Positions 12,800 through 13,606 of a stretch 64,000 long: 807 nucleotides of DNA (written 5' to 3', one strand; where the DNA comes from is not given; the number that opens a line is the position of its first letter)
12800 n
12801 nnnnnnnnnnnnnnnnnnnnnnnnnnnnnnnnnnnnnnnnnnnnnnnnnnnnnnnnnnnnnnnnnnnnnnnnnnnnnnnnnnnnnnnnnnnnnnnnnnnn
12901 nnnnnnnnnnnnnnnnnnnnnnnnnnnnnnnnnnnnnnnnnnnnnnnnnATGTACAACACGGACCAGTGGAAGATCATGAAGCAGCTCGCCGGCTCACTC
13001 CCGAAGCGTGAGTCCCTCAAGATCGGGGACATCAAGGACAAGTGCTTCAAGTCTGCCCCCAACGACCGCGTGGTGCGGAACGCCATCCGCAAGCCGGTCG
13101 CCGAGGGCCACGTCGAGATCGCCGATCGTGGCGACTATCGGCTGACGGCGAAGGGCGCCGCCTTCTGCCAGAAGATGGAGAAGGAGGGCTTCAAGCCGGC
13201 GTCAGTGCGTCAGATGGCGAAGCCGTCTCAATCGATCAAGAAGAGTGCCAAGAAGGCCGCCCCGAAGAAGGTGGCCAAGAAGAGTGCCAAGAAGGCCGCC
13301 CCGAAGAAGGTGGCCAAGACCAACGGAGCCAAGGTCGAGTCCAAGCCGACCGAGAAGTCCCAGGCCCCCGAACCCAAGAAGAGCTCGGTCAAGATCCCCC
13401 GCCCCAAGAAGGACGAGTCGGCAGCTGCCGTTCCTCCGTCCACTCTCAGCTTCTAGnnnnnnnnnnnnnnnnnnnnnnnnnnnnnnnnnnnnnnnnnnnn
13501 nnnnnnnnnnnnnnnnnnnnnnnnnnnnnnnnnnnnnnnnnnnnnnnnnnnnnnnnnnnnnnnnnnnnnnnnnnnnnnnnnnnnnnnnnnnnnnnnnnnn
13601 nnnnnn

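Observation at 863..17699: Three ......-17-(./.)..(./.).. promoters; two share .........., the third embeds a perfect palindrome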

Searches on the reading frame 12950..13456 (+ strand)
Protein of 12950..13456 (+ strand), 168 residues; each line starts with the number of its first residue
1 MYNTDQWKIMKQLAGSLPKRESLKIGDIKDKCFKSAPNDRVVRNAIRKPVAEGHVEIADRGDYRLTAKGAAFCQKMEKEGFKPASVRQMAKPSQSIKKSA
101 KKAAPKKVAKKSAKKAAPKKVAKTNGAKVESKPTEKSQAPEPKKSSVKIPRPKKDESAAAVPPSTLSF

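Call 15: search_protein_families(library=pfam, max_evalue=0.01, proteins=[window:12950-13456:+])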
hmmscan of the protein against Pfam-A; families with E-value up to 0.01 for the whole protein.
window:12950-13456:+ (168 aa): 0 families

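Call 17: search_protein_families(library=phrogs, max_evalue=0.001, proteins=[window:12950-13456:+])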
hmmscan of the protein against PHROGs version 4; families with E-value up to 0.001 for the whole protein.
window:12950-13456:+ (168 aa): 0 families

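Call 22: find_encoding_contigs(protein=window:12950-13456:+, flank=10000, max_places=10)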
Protein window:12950-13456:+ (168 aa): 2 contigs read that carry it; 2 places shown.
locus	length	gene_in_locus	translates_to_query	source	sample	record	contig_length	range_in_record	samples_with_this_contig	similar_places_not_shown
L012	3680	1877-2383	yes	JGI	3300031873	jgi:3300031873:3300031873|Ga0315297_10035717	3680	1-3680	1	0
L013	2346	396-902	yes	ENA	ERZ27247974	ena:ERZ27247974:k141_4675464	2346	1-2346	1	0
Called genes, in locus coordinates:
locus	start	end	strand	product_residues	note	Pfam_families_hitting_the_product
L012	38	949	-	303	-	PF02195:ParB_N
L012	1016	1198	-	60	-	-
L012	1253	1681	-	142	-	-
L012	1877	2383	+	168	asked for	-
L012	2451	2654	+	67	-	-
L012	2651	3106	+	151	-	-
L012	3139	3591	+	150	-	PF01464:SLT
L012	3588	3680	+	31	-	?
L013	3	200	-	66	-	?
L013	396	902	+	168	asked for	-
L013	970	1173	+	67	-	-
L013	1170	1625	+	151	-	-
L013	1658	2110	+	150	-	PF01464:SLT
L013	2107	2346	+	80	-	?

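Call 23: find_related_loci(query=window:12950-13456:+, collection=viral_contigs, flank=5000)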
Query window:12950-13456:+ (168 aa) in viral_contigs; peptide patterns used: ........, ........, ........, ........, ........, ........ (x = any residue, [..] = any of these).
599 stretches matched a pattern, but none encodes a relative of the query by tblastn (E <= 1e-3).

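Call 24: find_homologous_proteins(query=window:12950-13456:+, max_evalue=0.001)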
Query window:12950-13456:+ (168 aa): 20 proteins with E <= 0.001 among 8000 candidates.
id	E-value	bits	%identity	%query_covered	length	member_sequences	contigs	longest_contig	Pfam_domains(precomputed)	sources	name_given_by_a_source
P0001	9.0e-85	301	92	100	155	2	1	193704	-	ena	-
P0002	1.0e-55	206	61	100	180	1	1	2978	-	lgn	-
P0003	3.4e-55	205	66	95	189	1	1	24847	-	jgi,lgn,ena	-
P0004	1.2e-44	170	55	100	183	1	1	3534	-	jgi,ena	-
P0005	2.1e-39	153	52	100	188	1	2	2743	-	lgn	-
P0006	6.3e-22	97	48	70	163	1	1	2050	-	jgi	-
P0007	2.9e-21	95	51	70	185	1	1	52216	PF07382.17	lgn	-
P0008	8.9e-21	93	54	51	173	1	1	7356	-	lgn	-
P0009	4.9e-20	91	55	49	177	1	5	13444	-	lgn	-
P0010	3.1e-19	88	50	48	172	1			-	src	-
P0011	4.4e-19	88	39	83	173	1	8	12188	-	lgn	-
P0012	2.7e-18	85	48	52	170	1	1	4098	-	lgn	-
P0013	7.6e-18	83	49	49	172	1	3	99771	-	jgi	jgi:restriction endonuclease Mrr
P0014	8.1e-17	80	51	48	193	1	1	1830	-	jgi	jgi:hypothetical protein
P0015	5.9e-16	77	53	51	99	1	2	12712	-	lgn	-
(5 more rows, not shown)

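Call 25: find_encoding_contigs(protein=P0001, flank=10000, max_places=3)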
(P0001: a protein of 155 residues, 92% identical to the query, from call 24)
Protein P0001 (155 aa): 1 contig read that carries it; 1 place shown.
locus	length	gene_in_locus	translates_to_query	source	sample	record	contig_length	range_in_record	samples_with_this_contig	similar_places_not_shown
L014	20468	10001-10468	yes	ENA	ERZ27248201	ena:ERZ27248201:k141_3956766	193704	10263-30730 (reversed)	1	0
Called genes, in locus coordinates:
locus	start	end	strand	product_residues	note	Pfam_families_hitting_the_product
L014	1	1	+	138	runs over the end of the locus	-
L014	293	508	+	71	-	-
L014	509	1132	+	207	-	PF01966:HD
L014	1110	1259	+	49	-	-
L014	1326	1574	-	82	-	-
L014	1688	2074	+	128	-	-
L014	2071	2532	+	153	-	-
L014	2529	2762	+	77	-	-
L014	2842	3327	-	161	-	-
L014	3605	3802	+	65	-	-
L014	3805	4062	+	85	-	-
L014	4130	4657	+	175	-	-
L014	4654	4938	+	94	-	-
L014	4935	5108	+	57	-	-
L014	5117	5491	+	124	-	-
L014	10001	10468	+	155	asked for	-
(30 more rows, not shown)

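Call 26: find_encoding_contigs(protein=P0003, flank=10000, max_places=3)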
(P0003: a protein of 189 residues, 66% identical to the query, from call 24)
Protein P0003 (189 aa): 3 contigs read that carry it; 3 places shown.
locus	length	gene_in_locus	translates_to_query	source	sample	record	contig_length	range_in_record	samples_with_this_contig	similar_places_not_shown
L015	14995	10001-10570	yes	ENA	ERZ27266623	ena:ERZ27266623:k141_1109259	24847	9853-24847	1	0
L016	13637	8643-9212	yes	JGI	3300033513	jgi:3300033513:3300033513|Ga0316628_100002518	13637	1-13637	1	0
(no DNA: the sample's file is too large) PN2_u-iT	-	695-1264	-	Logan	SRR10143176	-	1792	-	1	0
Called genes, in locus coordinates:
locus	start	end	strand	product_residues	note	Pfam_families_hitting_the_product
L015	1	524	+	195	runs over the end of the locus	-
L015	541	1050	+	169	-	-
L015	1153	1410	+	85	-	-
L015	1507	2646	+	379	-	PF01391:Collagen, PF03781:FGE-sulfatase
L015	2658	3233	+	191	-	PF01966:HD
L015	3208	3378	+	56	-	-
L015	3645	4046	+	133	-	-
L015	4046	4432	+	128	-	-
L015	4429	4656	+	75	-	-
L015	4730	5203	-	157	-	-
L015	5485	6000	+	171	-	-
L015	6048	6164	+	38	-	-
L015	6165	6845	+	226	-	PF01712:dNK, PF13238:AAA_18 (weak), PF02223:Thymidylate_kin (weak)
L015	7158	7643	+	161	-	-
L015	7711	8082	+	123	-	PF13560:HTH_31 (weak), PF01381:HTH_3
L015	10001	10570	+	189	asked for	-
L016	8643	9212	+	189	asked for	-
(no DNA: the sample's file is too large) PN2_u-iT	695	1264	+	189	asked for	-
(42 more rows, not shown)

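Call 27: find_encoding_contigs(protein=P0002, flank=10000, max_places=3)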
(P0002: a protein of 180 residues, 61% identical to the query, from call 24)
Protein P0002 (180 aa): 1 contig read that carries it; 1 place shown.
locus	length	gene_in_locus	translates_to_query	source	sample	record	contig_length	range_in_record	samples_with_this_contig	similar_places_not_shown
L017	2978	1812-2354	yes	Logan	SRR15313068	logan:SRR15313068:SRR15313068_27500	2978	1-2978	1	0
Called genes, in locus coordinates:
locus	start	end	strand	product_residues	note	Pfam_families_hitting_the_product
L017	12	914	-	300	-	PF02195:ParB_N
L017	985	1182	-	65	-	-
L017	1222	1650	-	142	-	-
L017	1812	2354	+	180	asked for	-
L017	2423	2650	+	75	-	-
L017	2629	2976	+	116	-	?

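Call 28: find_encoding_contigs(protein=P0004, flank=10000, max_places=2)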
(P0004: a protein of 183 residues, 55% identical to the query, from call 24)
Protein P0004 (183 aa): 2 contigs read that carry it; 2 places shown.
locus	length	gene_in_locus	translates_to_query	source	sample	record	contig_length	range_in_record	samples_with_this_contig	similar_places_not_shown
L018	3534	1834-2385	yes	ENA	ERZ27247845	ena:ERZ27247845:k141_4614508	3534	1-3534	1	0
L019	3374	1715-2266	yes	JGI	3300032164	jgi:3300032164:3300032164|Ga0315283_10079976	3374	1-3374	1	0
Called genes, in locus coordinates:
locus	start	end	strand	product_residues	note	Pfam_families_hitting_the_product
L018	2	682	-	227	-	?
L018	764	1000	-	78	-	-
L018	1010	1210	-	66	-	-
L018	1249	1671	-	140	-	-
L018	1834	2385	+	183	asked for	-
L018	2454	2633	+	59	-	-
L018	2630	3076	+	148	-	-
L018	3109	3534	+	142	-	?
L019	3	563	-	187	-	?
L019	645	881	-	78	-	-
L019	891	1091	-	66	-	-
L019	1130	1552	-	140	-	-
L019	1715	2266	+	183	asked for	-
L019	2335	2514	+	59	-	-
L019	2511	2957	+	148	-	-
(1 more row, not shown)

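Call 29: find_encoding_contigs(protein=P0005, flank=10000, max_places=2)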
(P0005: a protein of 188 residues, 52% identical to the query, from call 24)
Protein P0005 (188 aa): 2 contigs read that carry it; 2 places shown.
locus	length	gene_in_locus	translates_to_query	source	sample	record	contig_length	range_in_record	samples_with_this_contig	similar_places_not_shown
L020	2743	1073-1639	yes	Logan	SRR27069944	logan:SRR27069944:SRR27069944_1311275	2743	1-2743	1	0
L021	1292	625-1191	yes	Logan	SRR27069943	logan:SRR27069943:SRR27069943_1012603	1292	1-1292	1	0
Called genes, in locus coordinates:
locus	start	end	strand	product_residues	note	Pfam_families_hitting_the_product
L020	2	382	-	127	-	?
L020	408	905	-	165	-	PF02945:Endonuclease_7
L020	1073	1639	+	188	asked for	-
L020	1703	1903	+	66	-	-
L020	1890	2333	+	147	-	-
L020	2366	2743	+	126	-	?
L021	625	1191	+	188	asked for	-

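Call 30: find_encoding_contigs(protein=P0007, flank=10000, max_places=2)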
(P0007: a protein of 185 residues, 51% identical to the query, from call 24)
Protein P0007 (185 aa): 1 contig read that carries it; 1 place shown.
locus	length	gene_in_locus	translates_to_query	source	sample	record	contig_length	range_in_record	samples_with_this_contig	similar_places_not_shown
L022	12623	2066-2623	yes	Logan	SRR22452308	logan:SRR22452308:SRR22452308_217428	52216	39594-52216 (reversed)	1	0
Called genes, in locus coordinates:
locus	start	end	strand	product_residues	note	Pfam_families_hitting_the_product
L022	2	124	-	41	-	?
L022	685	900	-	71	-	-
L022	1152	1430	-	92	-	-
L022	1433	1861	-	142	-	-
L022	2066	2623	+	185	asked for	PF07382:HC2 (faint)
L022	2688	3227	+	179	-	PF12637:TSCPD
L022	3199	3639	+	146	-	-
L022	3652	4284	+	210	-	PF00092:VWA (weak), PF13519:VWA_2 (weak)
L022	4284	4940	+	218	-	-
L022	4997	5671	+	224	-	PF01464:SLT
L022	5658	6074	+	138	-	-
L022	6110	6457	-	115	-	-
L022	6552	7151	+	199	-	PF01351:RNase_HII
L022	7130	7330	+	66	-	-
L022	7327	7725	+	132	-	-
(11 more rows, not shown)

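Call 95: search_solved_structures(query=window:12950-13456:+, max_evalue=1)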
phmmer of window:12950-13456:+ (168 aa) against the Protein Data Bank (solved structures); distinct sequences matched with E-value up to 1: 0.

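Call 103: predict_structure(alignment_id=A8)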
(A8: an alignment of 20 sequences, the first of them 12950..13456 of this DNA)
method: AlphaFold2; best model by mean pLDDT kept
length: 168 residues; sequences in the alignment: 20
mean_pLDDT: 71.8   pTM: 0.48
mean pLDDT of the five models: 71.8, 70.8, 70.7, 70.3, 68.9
residues with pLDDT >= 90: 51; 70-90: 36; 50-70: 57; < 50: 24
segments of 3 or more residues with pLDDT < 50: 111-114, 124-132, 134-136
pLDDT, mean of each block of 10 residues (from residue 1): 90 85 91 88 92 90 91 89 69 52 51 50 48 47 61 57 67
secondary structure, 60 per line:
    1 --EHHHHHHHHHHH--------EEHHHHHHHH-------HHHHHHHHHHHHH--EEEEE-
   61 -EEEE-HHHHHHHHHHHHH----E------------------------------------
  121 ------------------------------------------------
elements in order: H4-14 H25-32 H40-52 E55-59 E62-65 H67-79

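Call 105: fold_search(model_id=the predicted structure, library=pdb)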
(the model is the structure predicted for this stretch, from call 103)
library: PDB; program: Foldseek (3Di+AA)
matches with E <= 10: 1481; with E <= 0.001: 0
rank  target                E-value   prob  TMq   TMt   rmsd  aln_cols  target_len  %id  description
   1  6pco_B                6.6e-03  1.00  0.37  0.45   2.7        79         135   18  Mechanism for regulation of DNA binding of Bordetella bronchiseptica BpsR by 6-hydroxynicotinic acid (released 2019-11-06)
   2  7kfo                  7.1e-03  1.00  0.37  0.46   2.2        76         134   24  Crystal structure of the MarR family transcriptional regulator from Variovorax paradoxus bound to Indole 3 acetic acid (released 2021-11-10)
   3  7kk0                  9.1e-03  1.00  0.37  0.45   2.4        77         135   23  Crystal structure of the MarR family transcriptional regulator from Variovorax paradoxus bound to Catechol (released 2021-12-01)
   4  4rs8_A                9.8e-03  1.00  0.37  0.70   2.5        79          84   23  Apo structure of novel pNOB8 plasmid centromere binding protein (released 2015-09-16)
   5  3ov8                  9.8e-03  1.00  0.38  0.66   3.0        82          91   21  Crystal structure of AF1382 from Archaeoglobus fulgidus, High resolution (released 2011-11-16)
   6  3eco_B                1.2e-02  1.00  0.39  0.51   1.8        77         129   14  Crystal structure of MepR, a transcription regulator of the Staphylococcus aureus multidrug efflux pump MepA (released 2009-02-10)
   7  1bja_A                1.2e-02  0.99  0.29  0.48   6.5        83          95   16  ACTIVATION DOMAIN OF THE PHAGE T4 TRANSCRIPTION FACTOR MOTA (released 1998-11-04)
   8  2qvo                  1.3e-02  1.00  0.38  0.69   3.0        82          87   21  Crystal structure of AF1382 from Archaeoglobus fulgidus (released 2007-09-04)
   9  1tbx_B                1.5e-02  0.99  0.32  0.53   4.3        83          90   23  Crystal structure of SSV1 F-93 (released 2004-07-13)
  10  5k5q_A                1.7e-02  1.00  0.37  0.66   3.8        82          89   22  Structure of AspA-DNA complex: novel centromere bindng protein-centromere complex (released 2016-06-01)
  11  4o6j                  1.7e-02  1.00  0.37  0.30   3.6        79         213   20  Crystal sturucture of T. acidophilum IdeR (released 2014-05-21)
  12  7kjl                  1.9e-02  1.00  0.36  0.43   3.2        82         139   24  Crystal structure of the MarR family transcriptional regulator from Variovorax paradoxus bound to Salicylic acid (released 2021-12-01)
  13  4rs8_B                1.9e-02  1.00  0.36  0.69   2.8        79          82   24  Apo structure of novel pNOB8 plasmid centromere binding protein (released 2015-09-16)
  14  8c7t_A                1.9e-02  0.99  0.32  0.22   3.7        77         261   18  Unliganded transcriptional pleiotropic repressor CodY from Enterococcus faecalis (released 2023-06-28)
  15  7v9x_C                1.9e-02  0.97  0.28  0.35   9.5        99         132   15  Cryo-EM structure of E.coli retron-Ec86 in complex with its effector at 2.8 angstrom (released 2022-08-31)
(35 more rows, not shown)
